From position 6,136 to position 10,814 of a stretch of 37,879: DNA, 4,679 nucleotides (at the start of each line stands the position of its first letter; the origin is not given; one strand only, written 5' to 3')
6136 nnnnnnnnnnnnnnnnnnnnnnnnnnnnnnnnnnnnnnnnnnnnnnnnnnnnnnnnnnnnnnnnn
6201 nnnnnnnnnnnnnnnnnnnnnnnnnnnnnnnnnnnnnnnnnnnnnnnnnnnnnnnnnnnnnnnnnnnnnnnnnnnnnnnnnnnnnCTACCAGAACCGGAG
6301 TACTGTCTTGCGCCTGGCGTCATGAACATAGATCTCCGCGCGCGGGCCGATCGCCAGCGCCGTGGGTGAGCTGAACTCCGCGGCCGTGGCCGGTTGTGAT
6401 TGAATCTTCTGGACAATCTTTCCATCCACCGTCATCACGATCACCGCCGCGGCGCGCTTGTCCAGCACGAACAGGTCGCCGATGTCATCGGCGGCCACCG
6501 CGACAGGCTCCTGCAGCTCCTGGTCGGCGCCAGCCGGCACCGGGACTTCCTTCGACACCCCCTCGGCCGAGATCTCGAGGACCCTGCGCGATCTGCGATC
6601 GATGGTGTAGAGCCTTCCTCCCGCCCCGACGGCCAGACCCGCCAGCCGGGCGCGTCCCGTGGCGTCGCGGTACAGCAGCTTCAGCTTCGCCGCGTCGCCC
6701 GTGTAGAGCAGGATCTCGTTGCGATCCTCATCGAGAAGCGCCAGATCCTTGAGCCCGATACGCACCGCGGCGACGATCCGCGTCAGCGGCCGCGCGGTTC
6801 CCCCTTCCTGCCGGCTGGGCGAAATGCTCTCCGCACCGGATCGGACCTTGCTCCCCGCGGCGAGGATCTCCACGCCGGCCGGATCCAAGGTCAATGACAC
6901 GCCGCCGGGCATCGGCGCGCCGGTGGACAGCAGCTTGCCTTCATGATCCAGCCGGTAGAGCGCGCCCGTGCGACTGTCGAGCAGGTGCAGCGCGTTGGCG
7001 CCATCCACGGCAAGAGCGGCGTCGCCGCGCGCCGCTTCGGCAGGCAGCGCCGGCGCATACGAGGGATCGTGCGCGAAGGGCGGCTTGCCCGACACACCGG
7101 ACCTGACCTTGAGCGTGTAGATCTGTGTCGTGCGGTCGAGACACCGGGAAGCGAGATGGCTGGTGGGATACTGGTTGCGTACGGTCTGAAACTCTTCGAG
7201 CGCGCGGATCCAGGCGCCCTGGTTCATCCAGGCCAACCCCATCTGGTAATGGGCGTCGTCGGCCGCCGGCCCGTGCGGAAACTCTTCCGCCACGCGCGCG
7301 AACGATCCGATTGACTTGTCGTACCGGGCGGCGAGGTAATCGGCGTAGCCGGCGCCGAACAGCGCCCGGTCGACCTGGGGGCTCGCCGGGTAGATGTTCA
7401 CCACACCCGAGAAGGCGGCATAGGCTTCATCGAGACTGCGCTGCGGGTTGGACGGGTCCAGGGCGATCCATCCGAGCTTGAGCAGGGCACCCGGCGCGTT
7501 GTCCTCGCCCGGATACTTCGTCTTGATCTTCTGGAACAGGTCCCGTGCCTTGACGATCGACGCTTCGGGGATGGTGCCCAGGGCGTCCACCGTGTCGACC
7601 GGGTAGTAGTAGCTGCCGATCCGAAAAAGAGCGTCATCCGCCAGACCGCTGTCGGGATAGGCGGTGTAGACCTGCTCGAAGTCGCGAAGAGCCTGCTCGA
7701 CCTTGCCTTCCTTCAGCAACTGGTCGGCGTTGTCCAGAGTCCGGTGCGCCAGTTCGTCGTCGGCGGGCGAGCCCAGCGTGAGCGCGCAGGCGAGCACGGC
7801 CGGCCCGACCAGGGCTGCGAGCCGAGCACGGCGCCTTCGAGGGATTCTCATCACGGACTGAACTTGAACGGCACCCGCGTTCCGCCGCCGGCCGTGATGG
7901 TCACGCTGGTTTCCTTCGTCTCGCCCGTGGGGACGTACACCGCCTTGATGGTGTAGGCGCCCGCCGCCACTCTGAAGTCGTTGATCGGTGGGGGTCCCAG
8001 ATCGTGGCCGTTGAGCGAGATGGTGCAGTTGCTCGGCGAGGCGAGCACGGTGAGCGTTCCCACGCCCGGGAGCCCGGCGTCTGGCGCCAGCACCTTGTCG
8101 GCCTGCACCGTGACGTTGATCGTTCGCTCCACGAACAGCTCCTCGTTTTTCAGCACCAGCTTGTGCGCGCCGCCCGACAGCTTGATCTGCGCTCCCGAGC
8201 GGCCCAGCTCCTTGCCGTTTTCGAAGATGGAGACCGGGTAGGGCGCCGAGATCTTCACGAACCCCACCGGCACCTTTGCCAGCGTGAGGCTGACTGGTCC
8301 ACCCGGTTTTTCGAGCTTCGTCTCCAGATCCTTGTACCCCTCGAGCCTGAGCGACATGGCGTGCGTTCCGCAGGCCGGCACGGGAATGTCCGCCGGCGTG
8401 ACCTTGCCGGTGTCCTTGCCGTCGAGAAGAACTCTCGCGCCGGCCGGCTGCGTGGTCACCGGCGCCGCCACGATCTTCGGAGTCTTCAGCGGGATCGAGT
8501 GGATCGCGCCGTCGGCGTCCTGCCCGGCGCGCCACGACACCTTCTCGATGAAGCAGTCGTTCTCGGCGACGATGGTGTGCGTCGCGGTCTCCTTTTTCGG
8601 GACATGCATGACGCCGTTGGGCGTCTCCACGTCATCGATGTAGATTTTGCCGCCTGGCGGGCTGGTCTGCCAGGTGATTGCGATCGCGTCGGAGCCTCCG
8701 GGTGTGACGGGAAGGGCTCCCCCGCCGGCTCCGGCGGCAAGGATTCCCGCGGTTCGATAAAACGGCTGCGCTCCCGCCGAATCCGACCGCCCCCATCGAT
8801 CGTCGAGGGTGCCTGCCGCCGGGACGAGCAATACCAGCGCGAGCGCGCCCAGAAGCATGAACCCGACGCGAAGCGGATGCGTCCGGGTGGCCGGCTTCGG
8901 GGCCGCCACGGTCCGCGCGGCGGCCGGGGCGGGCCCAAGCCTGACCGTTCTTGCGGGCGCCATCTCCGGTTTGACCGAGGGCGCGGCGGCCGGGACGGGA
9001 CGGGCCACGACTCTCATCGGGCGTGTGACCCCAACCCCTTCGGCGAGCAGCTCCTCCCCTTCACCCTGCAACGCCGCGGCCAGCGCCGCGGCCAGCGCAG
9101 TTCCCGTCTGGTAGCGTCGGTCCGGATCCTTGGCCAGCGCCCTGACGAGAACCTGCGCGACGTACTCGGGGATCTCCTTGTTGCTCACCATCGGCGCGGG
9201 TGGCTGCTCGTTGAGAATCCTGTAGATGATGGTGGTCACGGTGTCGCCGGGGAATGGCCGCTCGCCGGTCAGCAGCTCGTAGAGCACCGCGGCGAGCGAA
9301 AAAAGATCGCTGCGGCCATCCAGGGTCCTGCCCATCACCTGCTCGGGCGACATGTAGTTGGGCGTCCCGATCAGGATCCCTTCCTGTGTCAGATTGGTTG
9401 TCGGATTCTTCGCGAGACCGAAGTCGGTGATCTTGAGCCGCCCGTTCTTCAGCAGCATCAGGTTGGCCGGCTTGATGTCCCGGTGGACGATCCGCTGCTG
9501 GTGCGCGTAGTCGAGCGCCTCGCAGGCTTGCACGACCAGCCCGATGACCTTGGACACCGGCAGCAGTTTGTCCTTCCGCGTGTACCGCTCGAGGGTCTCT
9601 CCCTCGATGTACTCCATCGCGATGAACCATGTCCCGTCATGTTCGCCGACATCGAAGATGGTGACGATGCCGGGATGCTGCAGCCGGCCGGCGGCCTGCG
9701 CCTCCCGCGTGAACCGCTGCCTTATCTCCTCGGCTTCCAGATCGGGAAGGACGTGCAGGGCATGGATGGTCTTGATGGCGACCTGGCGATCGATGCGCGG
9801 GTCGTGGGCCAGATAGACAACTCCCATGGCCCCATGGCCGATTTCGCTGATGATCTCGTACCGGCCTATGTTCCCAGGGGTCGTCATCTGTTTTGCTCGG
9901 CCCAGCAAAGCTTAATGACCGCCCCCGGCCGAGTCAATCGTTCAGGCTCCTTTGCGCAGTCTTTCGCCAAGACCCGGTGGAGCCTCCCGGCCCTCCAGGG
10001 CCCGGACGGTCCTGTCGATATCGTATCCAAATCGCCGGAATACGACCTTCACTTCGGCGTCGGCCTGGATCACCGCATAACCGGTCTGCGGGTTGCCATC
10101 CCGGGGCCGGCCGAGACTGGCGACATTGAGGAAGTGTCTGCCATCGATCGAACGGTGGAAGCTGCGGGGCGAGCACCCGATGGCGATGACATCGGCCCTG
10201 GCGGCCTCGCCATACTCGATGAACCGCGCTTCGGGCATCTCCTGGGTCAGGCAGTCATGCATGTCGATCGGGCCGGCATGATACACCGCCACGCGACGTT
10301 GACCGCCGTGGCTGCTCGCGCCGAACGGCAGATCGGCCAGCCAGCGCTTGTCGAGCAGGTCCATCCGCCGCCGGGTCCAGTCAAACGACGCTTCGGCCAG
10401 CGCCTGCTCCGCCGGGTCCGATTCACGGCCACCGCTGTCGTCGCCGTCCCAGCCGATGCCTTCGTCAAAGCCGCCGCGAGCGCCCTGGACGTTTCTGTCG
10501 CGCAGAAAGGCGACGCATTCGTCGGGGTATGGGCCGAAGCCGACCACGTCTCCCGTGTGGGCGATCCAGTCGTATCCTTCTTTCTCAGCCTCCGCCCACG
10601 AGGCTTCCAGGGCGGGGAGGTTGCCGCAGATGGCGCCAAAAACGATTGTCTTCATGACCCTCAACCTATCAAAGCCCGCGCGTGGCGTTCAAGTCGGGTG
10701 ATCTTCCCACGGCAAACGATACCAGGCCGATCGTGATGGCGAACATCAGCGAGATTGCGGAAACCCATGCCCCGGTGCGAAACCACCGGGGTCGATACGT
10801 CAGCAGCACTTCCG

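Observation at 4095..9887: Translationally coupled envelope signalling module: PEGA Ser/Thr kinase, TPR-propeller and TPR-PEGA-PDZ proteins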

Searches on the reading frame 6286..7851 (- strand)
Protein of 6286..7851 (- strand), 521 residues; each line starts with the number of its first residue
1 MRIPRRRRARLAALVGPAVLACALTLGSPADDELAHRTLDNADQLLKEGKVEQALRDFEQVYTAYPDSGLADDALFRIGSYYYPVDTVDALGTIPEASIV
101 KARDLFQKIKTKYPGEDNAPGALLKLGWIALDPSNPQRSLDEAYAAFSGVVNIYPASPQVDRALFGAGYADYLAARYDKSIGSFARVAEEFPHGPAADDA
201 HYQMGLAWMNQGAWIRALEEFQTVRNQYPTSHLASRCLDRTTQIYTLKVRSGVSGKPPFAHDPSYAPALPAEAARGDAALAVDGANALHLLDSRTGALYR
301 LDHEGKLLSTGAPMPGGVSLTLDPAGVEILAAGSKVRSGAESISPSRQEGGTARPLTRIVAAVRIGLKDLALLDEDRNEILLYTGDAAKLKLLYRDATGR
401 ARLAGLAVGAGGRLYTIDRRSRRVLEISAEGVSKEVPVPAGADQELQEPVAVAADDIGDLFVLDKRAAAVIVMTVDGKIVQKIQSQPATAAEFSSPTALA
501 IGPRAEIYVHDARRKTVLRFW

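Call 8: search_protein_families(library=pfam, proteins=[window:6286-7851:-], max_evalue=0.01)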
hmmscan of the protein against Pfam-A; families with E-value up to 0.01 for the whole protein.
window:6286-7851:- (521 aa): 8 families
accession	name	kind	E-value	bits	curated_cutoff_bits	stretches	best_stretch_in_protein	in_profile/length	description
PF13174.12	TPR_6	-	9e-16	57.8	26.3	1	199-231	1-33/33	Tetratricopeptide repeat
PF13525.12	YfiO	-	2.6e-10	40.8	25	1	139-241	20-133/203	Outer membrane lipoprotein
PF07719.23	TPR_2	-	1.2e-08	34.8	27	0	199-230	2-33/34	Tetratricopeptide repeat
PF14559.12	TPR_19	-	2.7e-05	24.9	25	0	45-69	1-25/68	Tetratricopeptide repeat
PF13432.12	TPR_16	-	5.2e-05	24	32.7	0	174-230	10-63/65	Tetratricopeptide repeat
PF13512.12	TPR_18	-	0.0002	21.9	21.9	0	50-77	117-144/145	Tetratricopeptide repeat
PF01436.27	NHL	-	0.0002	21.7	20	0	404-424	5-25/28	NHL repeat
PF00515.34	TPR_1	-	0.0045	17.2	27.8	0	199-223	2-26/34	Tetratricopeptide repeat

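Call 22: find_homologous_proteins(query=window:6286-7851:-, max_evalue=1e-10)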
Query window:6286-7851:- (521 aa): 29 proteins with E <= 1e-10 among 8000 candidates.
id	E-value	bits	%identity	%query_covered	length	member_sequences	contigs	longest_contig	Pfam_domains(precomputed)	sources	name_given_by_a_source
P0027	2.1e-286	969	85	98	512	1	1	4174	PF13525.13,PF01436.28,PF13174.13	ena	-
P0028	3.4e-205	701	65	94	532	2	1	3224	PF14559.13,PF13525.13,PF13424.13,PF07719.24,PF13174.13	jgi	-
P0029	1.7e-199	682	62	95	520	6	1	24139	PF13525.13,PF13432.13,PF07719.24,PF13174.13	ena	-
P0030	3.5e-194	664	99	60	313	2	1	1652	PF01436.28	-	-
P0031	3.3e-187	641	57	96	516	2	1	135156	PF07719.24,PF13174.13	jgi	jgi:TolA-binding protein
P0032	4.7e-183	628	60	95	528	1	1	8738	PF13525.13,PF07719.24,PF13174.13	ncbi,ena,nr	ncbi:MAG TPA: tetratricopeptide repeat protein [Candidatus Polarisedimenticolia bacterium]|nr:tetrat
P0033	1.2e-182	626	58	94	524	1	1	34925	PF13525.13,PF01436.28,PF07719.24,PF13174.13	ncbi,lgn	-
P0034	9.2e-181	620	57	95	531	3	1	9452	PF13525.13,PF13432.13,PF07719.24,PF13174.13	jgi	jgi:TolA-binding protein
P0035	4.7e-178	611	59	95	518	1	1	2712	PF13432.13,PF01436.28,PF13174.13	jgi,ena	-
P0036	9.8e-178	610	59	94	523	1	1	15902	PF13525.13,PF24684.2,PF07719.24,PF13174.13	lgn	-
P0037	1.3e-177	610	59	94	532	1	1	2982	PF13432.13,PF01436.28,PF07719.24,PF13174.13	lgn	-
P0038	7.5e-174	597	57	94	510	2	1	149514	PF13525.13,PF13432.13,PF01436.28,PF07719.24,PF13174.13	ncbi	ncbi:MAG: tetratricopeptide repeat protein, partial [Candidatus Polarisedimenticolia bacterium]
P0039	1.4e-172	593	56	96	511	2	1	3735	PF13525.13,PF13174.13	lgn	-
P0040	4.2e-170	585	56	95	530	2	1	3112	PF13525.13,PF00515.35,PF13424.13,PF13428.13,PF01436.28,PF07719.24,PF13174.13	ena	-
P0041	1.1e-169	584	55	98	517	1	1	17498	PF14559.13,PF13525.13,PF13174.13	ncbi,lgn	-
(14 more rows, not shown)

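Call 37: search_solved_structures(query=A3, max_evalue=1)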
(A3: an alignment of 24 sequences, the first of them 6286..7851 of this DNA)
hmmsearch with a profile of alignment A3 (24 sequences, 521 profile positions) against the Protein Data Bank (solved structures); distinct sequences matched with E-value up to 1: 123 (the best 60 are shown).
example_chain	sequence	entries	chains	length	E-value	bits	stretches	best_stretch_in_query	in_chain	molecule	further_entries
9qhb_A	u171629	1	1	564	4.3e-49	170.7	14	162-233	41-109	Engineered tetratricopeptide repeat protein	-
9qhc_A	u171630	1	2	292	1.1e-29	106.7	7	162-233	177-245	Engineered tetratricopeptide repeat protein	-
6rej_A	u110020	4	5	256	3.6e-25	91.7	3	404-513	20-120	Pizza6-SH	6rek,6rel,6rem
7zpz_A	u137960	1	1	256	3e-24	88.7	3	404-512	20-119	Pizza6-TSR-TSH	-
8bu0_A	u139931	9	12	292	3.8e-24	88.3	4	162-235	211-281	Consensus tetratricopeptide repeat protein | Crystal structure of an 8-repeat consensus TPR superhelix with Zinc. | Monomer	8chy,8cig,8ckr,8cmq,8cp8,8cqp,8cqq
7zq2_A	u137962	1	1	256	5.3e-24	87.9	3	401-513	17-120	Pizza6-RSH-TSH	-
3wwa_A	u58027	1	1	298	1.6e-23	86.3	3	404-512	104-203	Pizza7H protein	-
3ww9_A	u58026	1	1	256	1.7e-23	86.3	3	404-513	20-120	pizza6 protein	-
6d69_A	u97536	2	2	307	1e-22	83.6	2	367-520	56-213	NHL Repeat Region of D. melanogaster Thin | Thin, isoform D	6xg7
6ren_A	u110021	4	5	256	2.1e-22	82.6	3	404-512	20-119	3fPizza6-SH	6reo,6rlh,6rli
7qrx_A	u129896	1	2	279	6e-22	81.1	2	405-520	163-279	E3 ubiquitin-protein ligase TRIM71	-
9jur_A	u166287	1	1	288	6.9e-22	80.9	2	405-520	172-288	E3 ubiquitin-protein ligase TRIM71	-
8j72_A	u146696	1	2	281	7.1e-22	80.9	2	405-518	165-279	E3 ubiquitin-protein ligase TRIM71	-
6f0t_A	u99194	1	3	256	2.1e-19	72.7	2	404-513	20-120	Pizza6-SFW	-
6qsd_A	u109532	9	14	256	2.4e-19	72.5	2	404-513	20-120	Pizza6S | Pizza6-S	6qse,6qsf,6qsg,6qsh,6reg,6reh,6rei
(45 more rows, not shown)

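Call 45: predict_structure(alignment_id=A3)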
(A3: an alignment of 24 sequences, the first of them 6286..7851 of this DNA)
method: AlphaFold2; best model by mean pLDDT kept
length: 521 residues; sequences in the alignment: 24
mean_pLDDT: 90.2   pTM: 0.84
mean pLDDT of the five models: 90.2, 88.7, 88.6, 87.7, 87.2
residues with pLDDT >= 90: 408; 70-90: 79; 50-70: 8; < 50: 26
segments of 3 or more residues with pLDDT < 50: 1-26
pLDDT, mean of each block of 10 residues (from residue 1): 39 40 49 89 95 95 90 96 93 92 97 94 98 92 98 96 97 96 97 94 97 96 96 93 92 84 93 89 93 95 94 94 90 94 90 92 90 96 92 93 95 94 93 86 78 94 95 91 94 95 94 94 91
secondary structure, 60 per line:
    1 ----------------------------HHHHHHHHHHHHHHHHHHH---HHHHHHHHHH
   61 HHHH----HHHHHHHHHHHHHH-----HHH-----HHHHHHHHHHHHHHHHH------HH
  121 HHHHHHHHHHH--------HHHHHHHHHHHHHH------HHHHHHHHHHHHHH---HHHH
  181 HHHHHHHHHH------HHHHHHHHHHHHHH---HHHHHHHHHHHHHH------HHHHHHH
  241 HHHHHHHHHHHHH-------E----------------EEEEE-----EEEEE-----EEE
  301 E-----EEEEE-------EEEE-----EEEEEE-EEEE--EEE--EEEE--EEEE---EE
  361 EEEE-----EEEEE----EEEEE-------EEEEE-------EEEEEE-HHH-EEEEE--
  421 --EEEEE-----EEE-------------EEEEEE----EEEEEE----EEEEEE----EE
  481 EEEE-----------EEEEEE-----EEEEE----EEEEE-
elements in order: H29-47 H51-64 H69-82 H96-112 H119-131 H140-153 H160-173 H177-190 H197-210 H214-227 H234-253 E278-282 E288-292 E298-301 E307-311 E319-322 E328-333 E335-338 E341-343 E346-349 E352-355 E359-364 E370-374 E379-383 E391-395 E403-408 E414-418 E423-427 E433-435 E449-454 E459-464 E469-474 E479-484 E496-501 E507-511 E516-520

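Call 48: fold_search(model_id=the predicted structure, library=pdb)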
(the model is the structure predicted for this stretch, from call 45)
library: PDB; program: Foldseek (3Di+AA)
matches with E <= 10: 1626; with E <= 0.001: 463
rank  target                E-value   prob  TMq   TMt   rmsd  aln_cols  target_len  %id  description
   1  6xg7                  7.1e-14  1.00  0.42  0.73   3.5       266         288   16  1.3 A Resolution Structure of the of the NHL Repeat Region of D. melanogaster Thin (released 2020-12-16)
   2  6d69                  1.1e-12  1.00  0.42  0.72   3.5       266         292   16  Crystal Structure of the NHL Repeat Region of D. melanogaster Thin (released 2019-04-24)
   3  8j72_B                1.8e-12  1.00  0.42  0.75   3.8       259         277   16  Crystal structure of mammalian Trim71 in complex with lncRNA Trincr1 (released 2024-03-06)
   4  9jur                  5.5e-12  1.00  0.41  0.74   3.5       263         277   16  Crystal Structure of NHL domain of human E3 ubiquitin-protein ligase TRIM71 (released 2025-04-30)
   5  8j72_A                7.4e-12  1.00  0.42  0.75   3.6       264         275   16  Crystal structure of mammalian Trim71 in complex with lncRNA Trincr1 (released 2024-03-06)
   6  7b2r_A                7.8e-12  1.00  0.40  0.73   3.4       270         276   15  Crystal structure of NHL domain of TRIM2 (released 2021-01-13)
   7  6fpt_A                1.0e-11  1.00  0.41  0.53   3.8       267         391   14  Crystal structure of Danio rerio Lin41 filamin-NHL domains (released 2018-05-09)
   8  7b2r_B                1.7e-11  1.00  0.40  0.73   3.5       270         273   15  Crystal structure of NHL domain of TRIM2 (released 2021-01-13)
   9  7qrx_A                1.7e-11  1.00  0.40  0.70   3.9       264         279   17  Crystal structure of NHL domain of TRIM71 (released 2022-05-04)
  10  3ww9                  2.1e-11  1.00  0.37  0.73   6.5       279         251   16  Crystal structure of the computationally designed Pizza6 protein (released 2014-10-08)
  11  7qrv_D                2.2e-11  1.00  0.40  0.71   3.5       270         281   16  Crystal structure of NHL domain of TRIM2 (full C-terminal) (released 2022-05-04)
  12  6rej                  2.3e-11  1.00  0.39  0.76   5.3       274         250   17  Crystal structure of Pizza6-SH with Zn2+ (released 2019-07-31)
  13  7qrv_A                2.4e-11  1.00  0.40  0.72   3.4       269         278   15  Crystal structure of NHL domain of TRIM2 (full C-terminal) (released 2022-05-04)
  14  6f0t_A                2.4e-11  1.00  0.37  0.72   6.9       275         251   17  Crystal structure of Pizza6-SFW (released 2018-03-21)
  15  2qc5                  2.4e-11  1.00  0.38  0.61   5.8       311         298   16  Streptogramin B lyase structure (released 2008-10-14)
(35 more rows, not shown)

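Call 49: search_protein_families(library=ncbifam, proteins=[window:6286-7851:-], max_evalue=0.001)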
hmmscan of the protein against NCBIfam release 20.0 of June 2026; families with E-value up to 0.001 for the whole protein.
window:6286-7851:- (521 aa): 3 families
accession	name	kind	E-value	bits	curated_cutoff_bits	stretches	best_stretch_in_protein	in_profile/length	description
TIGR02795.1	tol_pal_ybgF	equivalog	6.2e-24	84.9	90.1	2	39-163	6-115/119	tol-pal system protein YbgF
TIGR03302.1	OM_YfiO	subfamily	1.2e-20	74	81.4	2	138-242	47-159/239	outer membrane protein assembly factor BamD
NF008068.0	PRK10803.1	equivalog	2.3e-12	47.4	383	1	138-239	157-258/263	cell division protein CpoB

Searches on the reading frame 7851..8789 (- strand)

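Call 63: search_protein_families(library=pfam, proteins=[window:7851-8789:-], max_evalue=10)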
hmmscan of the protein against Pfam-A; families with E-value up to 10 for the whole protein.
window:7851-8789:- (312 aa): 3 families
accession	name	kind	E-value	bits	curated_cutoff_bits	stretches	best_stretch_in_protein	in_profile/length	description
PF08308.17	PEGA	-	8.3e-24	83.7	20.8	4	111-159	6-53/71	PEGA domain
PF22820.2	TcaA_3rd_4th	-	0.0014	18.9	27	1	111-147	7-46/73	TcaA protein 3rd/4th domain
PF14686.12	fn3_3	-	0.26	11.5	24.4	1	273-305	41-74/75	Polysaccharide lyase family 4, domain II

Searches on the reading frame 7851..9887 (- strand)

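Call 8: search_protein_families(library=pfam, proteins=[window:7851-9887:-], max_evalue=0.01)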
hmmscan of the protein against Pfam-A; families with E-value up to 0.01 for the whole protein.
window:7851-9887:- (678 aa): 7 families
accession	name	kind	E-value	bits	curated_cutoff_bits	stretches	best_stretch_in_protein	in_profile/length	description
PF00069.31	Pkinase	-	6.7e-52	176.9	31.7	1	10-265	1-258/263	Protein kinase domain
PF07714.23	PK_Tyr_Ser-Thr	-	3e-36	125.5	23.1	1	12-259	3-249/258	Protein tyrosine and serine/threonine kinase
PF08308.17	PEGA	-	5.5e-22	77.9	20.8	2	477-524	6-52/71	PEGA domain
PF03109.22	ABC1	-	9.1e-06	25.4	22.9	1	88-166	144-221/244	ABC1 atypical kinase-like domain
PF01636.29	APH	-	5.3e-05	23.5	23.2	0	120-159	156-197/239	Phosphotransferase enzyme family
PF17667.7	Pkinase_fungal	-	0.00067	18.9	24.1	1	115-198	292-379/387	Fungal protein kinase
PF14531.12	Kinase-like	-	0.0054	16.5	25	1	91-157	125-190/289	Kinase-like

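Call 49: search_protein_families(library=ncbifam, proteins=[window:7851-9887:-], max_evalue=0.001)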
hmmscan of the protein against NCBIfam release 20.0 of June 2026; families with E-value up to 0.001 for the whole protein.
window:7851-9887:- (678 aa): 18 families
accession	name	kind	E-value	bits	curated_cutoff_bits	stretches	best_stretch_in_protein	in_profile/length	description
NF033483.0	PknB_PASTA_kin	equivalog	1.7e-96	324.5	450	1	8-310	7-307/563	Stk1 family PASTA domain-containing Ser/Thr kinase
NF052427.1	StpK7MSMEG_1200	equivalog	7.9e-63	212.8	900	1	6-278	5-274/601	serine/threonine protein kinase StpK7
NF009651.0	PRK13184.1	equivalog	1.1e-50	172.6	839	1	7-278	1-296/932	serine/threonine-protein kinase PknD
NF047741.1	antiphage_MADS6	equivalog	1.1e-44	152.9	460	2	117-278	304-466/612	methylation-associated defense system protein kinase MAD6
TIGR03903.1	TOMM_kin_cyc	equivalog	2.6e-41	141.5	705.75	1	34-271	4-246/1267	TOMM system kinase/cyclase fusion protein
NF053615.1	SerThrKinAfsKStmc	equivalog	2.7e-34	119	1300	1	4-278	9-273/809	protein serine/threonine kinase AfsK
NF038150.1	lanthi_synth_IV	equivalog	2.8e-33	115.3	650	1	8-274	189-459/851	class IV lanthionine synthetase LanL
NF033442.0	BREX_PglW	equivalog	6.8e-25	87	990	1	8-272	512-769/1391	BREX system serine/threonine kinase PglW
NF038151.1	lanthi_synth_III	equivalog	1.6e-15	56.6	575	1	9-206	221-423/833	class III lanthionine synthetase LanKC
NF058632.1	SerThrKinPrkT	equivalog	1.7e-12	47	280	1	9-157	22-163/322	serine/threonine protein kinase PrkT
NF043056.1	T4SS_LegK1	equivalog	2.6e-10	39.5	550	1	77-205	144-283/516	Dot/Icm T4SS effector kinase LegK1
TIGR03724.2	arch_bud32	equivalog_domain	3.2e-10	39.8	125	1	48-161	29-133/193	KEOPS complex kinase/ATPase Bud32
NF011464.0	PRK14879.1-7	equivalog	1.3e-08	34.9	246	1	40-163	34-153/221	Kae1-associated kinase Bud32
NF007174.0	PRK09605.1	equivalog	3.3e-07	29.2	447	1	33-161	357-475/535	bifunctional N(6)-L-threonylcarbamoyladenine synthase/serine/threonine protein kinase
NF011463.0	PRK14879.1-4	equivalog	4.9e-07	29.4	188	1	41-160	47-161/237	Kae1-associated kinase Bud32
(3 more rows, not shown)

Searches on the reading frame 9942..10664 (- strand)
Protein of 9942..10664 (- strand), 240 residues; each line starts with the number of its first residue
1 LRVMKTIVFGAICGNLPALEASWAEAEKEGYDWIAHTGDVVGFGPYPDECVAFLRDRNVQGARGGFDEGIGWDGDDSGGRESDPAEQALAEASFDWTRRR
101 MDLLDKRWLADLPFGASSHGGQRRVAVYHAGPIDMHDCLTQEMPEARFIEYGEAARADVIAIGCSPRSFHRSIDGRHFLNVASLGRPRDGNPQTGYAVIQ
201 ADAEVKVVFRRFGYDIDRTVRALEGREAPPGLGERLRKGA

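Call 8: search_protein_families(library=pfam, proteins=[window:9942-10664:-], max_evalue=0.01)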
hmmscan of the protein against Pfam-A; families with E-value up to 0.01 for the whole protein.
window:9942-10664:- (240 aa): 2 families
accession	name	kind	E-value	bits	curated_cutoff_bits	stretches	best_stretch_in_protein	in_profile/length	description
PF12850.12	Metallophos_2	-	8.6e-05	23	27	1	7-202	4-152/154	Calcineurin-like phosphoesterase superfamily domain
PF00149.33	Metallophos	-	0.00049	21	21.5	1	4-131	1-116/191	Calcineurin-like phosphoesterase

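Call 49: search_protein_families(library=ncbifam, proteins=[window:9942-10664:-], max_evalue=0.001)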
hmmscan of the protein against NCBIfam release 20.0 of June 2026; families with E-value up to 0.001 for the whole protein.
window:9942-10664:- (240 aa): 1 family
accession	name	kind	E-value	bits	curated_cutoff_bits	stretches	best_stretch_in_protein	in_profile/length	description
NF006988.0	PRK09453.1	equivalog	2.2e-05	24.4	117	0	4-45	1-42/183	phosphodiesterase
